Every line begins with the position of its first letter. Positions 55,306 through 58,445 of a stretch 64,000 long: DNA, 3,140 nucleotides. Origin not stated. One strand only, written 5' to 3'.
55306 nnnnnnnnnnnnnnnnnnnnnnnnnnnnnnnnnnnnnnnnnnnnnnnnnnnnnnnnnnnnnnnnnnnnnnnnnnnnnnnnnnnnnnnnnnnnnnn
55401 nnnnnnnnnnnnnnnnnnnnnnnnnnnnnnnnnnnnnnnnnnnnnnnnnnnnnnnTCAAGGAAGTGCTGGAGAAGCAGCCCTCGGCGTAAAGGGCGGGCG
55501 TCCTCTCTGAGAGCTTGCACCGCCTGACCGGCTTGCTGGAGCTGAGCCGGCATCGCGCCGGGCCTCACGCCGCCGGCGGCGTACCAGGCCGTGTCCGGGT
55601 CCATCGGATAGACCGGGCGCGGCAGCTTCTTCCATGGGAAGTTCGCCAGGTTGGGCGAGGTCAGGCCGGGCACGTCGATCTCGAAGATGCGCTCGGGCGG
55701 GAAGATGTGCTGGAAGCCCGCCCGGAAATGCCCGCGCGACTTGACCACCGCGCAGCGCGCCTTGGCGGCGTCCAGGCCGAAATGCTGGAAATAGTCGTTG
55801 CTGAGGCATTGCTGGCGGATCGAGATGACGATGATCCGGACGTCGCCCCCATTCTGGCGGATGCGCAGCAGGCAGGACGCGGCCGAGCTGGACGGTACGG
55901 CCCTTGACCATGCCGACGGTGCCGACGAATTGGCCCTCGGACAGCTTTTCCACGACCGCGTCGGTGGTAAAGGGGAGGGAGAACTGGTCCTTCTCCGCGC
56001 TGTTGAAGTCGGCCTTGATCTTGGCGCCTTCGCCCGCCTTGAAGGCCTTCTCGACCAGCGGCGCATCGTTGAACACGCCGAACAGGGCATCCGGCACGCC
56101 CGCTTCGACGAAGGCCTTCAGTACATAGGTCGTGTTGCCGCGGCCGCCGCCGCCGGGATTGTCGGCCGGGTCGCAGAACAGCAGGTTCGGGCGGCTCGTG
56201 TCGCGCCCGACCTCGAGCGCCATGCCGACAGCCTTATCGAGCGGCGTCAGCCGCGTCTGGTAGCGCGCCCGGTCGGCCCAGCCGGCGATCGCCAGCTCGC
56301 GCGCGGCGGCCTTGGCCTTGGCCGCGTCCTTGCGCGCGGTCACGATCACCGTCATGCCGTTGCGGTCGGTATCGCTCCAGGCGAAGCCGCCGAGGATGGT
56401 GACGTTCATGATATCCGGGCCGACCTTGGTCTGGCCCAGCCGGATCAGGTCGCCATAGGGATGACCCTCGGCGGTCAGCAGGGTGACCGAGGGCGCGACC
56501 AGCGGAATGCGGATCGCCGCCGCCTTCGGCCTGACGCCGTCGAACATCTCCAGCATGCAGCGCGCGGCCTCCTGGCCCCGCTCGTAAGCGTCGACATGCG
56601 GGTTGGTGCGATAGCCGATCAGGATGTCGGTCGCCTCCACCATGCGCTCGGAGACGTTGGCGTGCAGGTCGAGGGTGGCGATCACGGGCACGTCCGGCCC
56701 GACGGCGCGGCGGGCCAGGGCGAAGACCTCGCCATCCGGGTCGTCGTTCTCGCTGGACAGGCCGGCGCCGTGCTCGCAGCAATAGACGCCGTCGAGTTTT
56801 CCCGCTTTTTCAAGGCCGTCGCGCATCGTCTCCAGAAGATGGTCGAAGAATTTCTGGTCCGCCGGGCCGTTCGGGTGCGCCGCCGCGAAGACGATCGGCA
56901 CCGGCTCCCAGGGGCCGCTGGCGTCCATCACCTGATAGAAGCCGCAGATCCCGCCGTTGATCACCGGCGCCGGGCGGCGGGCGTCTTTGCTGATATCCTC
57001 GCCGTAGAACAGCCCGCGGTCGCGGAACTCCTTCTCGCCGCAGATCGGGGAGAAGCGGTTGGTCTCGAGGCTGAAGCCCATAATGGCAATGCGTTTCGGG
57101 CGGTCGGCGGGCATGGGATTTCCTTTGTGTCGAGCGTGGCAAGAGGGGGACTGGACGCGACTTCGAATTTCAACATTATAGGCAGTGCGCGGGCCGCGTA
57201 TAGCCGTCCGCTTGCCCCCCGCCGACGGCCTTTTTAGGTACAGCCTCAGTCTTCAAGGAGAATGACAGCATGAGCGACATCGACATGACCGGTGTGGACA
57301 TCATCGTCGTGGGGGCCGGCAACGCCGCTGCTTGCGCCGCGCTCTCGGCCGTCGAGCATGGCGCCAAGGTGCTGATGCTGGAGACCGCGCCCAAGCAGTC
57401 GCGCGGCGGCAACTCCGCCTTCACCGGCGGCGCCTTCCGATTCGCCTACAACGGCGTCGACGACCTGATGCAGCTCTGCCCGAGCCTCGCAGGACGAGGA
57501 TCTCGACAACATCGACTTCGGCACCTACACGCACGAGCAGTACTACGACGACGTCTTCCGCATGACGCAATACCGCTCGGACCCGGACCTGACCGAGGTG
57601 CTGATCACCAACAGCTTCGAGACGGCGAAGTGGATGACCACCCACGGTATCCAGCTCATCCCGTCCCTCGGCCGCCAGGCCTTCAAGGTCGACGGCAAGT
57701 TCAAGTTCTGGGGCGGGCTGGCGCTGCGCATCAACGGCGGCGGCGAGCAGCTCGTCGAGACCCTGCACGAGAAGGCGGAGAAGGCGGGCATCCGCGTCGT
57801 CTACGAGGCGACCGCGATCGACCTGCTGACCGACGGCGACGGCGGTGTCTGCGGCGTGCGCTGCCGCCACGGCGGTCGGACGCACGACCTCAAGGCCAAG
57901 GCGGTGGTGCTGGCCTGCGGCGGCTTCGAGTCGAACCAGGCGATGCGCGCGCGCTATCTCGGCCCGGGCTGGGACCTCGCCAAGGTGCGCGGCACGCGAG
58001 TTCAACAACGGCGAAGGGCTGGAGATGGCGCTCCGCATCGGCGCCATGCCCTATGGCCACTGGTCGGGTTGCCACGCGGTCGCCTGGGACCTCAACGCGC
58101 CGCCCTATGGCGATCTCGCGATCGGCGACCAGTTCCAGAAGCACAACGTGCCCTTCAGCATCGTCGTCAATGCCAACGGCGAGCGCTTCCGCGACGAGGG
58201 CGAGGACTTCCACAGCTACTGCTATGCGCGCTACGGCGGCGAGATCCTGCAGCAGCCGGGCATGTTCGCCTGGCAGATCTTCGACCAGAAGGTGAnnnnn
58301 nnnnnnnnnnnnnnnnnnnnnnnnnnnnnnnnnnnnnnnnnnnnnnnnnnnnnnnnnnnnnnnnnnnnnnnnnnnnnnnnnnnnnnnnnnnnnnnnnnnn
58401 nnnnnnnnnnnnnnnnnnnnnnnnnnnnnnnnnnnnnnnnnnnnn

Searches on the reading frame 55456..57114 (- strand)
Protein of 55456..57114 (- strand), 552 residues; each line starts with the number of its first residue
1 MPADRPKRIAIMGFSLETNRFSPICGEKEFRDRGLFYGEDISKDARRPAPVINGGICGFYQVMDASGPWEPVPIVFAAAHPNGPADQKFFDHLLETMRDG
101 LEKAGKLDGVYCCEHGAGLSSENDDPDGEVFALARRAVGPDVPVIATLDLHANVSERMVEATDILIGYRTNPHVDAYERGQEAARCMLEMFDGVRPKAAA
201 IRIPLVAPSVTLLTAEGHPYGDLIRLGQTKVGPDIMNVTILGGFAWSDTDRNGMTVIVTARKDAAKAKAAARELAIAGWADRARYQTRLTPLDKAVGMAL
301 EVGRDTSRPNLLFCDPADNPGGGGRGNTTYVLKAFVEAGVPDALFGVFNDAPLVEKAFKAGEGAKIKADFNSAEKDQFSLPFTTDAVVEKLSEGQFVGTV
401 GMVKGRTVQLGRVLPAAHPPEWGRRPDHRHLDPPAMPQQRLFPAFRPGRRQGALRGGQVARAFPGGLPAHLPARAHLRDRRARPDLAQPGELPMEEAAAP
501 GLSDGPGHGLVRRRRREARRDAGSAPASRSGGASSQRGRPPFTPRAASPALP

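Call 80: search_protein_families(library=pfam, proteins=[window:55456-57114:-], max_evalue=0.001)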
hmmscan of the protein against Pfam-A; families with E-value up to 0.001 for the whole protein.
window:55456-57114:- (552 aa): 2 families
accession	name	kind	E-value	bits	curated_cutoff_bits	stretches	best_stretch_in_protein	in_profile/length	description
PF07364.17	DUF1485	-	7.2e-75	252.4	22.8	1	8-299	1-289/290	Metallopeptidase family M81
PF07171.17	MlrC_C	-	1.9e-19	71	27.2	1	315-412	3-100/178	MlrC C-terminus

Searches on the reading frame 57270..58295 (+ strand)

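Call 80: search_protein_families(library=pfam, proteins=[window:57270-58295:+], max_evalue=0.001)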
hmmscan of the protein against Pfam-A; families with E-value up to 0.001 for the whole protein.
window:57270-58295:+ (341 aa): 3 families
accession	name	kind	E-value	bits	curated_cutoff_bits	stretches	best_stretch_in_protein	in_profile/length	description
PF00890.30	FAD_binding_2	-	2.1e-07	30.9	20.4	1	10-65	1-58/414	FAD binding domain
PF12831.13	FAD_oxidored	-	4.6e-06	26.6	27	1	10-50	1-39/416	FAD dependent oxidoreductase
PF01266.30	DAO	-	6.8e-05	23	27.9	1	10-64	1-56/353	FAD dependent oxidoreductase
